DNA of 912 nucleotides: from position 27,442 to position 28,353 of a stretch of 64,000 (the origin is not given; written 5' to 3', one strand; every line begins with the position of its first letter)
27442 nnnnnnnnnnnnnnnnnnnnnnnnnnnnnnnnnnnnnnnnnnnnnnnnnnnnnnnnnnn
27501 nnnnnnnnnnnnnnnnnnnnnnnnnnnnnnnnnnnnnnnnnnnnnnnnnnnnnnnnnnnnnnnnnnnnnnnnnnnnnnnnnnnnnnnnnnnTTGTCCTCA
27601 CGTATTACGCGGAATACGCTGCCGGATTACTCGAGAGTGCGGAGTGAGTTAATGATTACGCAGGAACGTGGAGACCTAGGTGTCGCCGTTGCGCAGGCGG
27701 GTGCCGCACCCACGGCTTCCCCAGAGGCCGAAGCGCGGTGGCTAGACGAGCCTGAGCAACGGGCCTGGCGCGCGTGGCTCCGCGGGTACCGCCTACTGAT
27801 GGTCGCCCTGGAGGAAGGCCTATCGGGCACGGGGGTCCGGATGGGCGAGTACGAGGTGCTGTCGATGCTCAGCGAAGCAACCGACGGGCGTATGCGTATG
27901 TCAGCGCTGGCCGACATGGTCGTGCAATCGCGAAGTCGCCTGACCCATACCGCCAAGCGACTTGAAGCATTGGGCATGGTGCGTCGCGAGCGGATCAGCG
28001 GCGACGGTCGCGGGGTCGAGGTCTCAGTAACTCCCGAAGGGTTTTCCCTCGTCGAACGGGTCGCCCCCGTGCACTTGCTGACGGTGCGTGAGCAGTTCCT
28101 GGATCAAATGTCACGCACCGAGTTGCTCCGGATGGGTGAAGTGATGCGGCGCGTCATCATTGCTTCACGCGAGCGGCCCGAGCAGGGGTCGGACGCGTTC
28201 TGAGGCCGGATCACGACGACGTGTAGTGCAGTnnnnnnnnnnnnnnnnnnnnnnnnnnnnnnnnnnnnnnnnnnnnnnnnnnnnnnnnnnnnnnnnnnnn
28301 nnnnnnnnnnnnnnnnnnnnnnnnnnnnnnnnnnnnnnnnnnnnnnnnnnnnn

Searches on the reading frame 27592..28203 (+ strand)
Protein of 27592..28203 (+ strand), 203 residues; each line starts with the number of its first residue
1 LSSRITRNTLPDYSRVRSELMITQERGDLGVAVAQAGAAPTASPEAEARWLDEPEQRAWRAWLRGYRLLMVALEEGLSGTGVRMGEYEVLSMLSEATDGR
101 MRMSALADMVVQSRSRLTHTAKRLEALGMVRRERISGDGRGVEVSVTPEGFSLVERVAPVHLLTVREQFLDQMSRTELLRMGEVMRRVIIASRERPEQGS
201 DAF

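Call 77: search_protein_families(library=pfam, proteins=[window:27592-28203:+], max_evalue=0.000001)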
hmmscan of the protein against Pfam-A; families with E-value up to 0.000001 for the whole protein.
window:27592-28203:+ (203 aa): 3 families
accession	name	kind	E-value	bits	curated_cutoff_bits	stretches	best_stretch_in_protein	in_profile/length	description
PF12802.13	MarR_2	-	1.8e-08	34.8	27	1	86-140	7-60/61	MarR family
PF01047.28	MarR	-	2.2e-07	31.1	24.6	1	84-142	3-59/59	MarR family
PF22381.2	Staph_reg_Sar_Rot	-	4.5e-07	30.3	27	1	82-155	12-83/85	Transcriptional regulator SarA/Rot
